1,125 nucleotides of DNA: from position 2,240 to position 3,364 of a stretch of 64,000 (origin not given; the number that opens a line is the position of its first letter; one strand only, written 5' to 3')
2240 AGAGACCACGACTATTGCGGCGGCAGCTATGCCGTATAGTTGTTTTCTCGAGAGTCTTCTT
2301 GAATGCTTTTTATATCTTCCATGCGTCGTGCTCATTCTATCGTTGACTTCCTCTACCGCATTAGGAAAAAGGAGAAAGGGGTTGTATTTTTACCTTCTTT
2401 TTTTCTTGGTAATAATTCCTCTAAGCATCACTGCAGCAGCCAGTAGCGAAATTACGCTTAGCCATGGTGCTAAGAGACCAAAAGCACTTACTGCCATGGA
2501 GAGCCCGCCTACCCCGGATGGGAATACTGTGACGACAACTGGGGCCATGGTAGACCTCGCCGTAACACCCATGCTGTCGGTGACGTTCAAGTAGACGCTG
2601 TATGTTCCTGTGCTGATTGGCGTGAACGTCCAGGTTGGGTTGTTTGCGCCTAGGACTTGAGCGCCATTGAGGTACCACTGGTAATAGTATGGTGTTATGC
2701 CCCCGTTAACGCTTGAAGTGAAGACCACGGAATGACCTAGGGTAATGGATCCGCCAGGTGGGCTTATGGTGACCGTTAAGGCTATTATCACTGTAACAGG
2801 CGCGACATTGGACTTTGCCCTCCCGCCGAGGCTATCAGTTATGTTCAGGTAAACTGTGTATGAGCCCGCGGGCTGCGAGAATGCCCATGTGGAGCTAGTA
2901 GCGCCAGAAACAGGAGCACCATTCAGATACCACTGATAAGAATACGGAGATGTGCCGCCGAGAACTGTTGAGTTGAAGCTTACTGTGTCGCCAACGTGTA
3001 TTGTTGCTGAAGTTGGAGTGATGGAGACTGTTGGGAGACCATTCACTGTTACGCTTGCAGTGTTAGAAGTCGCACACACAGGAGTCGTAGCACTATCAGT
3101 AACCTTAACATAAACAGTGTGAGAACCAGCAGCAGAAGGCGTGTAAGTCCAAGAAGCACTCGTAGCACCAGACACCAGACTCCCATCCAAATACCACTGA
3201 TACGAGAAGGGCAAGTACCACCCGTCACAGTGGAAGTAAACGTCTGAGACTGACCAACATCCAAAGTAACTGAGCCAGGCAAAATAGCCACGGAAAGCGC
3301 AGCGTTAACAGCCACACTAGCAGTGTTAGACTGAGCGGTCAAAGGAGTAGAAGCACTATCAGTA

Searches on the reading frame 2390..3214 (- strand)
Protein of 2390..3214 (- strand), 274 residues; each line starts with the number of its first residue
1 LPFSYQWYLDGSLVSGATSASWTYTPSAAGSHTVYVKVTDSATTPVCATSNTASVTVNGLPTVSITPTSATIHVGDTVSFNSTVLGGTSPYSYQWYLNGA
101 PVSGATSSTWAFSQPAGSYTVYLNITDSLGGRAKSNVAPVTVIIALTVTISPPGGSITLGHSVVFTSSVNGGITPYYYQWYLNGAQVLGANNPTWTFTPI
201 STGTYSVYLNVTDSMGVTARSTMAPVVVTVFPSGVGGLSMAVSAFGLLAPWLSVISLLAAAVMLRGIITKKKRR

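Call 28: search_protein_families(library=pfam, proteins=[window:2390-3214:-], max_evalue=10)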
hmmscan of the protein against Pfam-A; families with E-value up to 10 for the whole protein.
window:2390-3214:- (274 aa): 23 families
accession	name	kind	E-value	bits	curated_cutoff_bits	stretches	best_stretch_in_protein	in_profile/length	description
PF06832.18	BiPBP_C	-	5.3e-13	49.1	26.8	3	5-36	46-78/90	Penicillin-Binding Protein C-terminus Family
PF13927.12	Ig_3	-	6.6e-13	49.4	30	2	61-121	2-57/78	Immunoglobulin domain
PF00801.26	PKD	-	1.5e-12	47.8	23.5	3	148-222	2-76/80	PKD domain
PF18911.6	PKD_4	-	2.5e-10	40.7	27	3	61-142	4-85/85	PKD domain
PF19077.6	Big_13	-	5.6e-08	33.6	27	3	190-228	59-100/102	Bacterial Ig-like domain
PF16820.11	PKD_3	-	7.6e-08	32.5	26.3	3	177-211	34-66/68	PKD-like domain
PF07495.19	Y_Y_Y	-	1.3e-06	28.6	26.6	2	174-222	8-57/65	Y_Y_Y domain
PF13895.12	Ig_2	-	1.8e-05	25.3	27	1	64-109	3-45/79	Immunoglobulin domain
PF17963.7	Big_9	-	3.1e-05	25.2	23.6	2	136-222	1-85/89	Bacterial Ig domain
PF22352.2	K319L-like_PKD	-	3.5e-05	24.2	27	2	148-223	5-80/84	K319L-like, PKD domain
PF07679.22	I-set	-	0.00073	20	23.7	1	61-108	1-45/90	Immunoglobulin I-set domain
PF25275.1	Golvesin_C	-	0.00081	19.9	31.6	2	175-217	25-67/132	Golvesin C-terminal domain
PF00028.23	Cadherin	-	0.0013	19.5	28.8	2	117-144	65-92/93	Cadherin domain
PF17957.7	Big_7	-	0.0062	17.6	24.1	3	6-36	36-70/70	Bacterial Ig domain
PF07504.19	FTP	-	0.0095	16.2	21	1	87-106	14-33/51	Fungalysin/Thermolysin Propeptide Motif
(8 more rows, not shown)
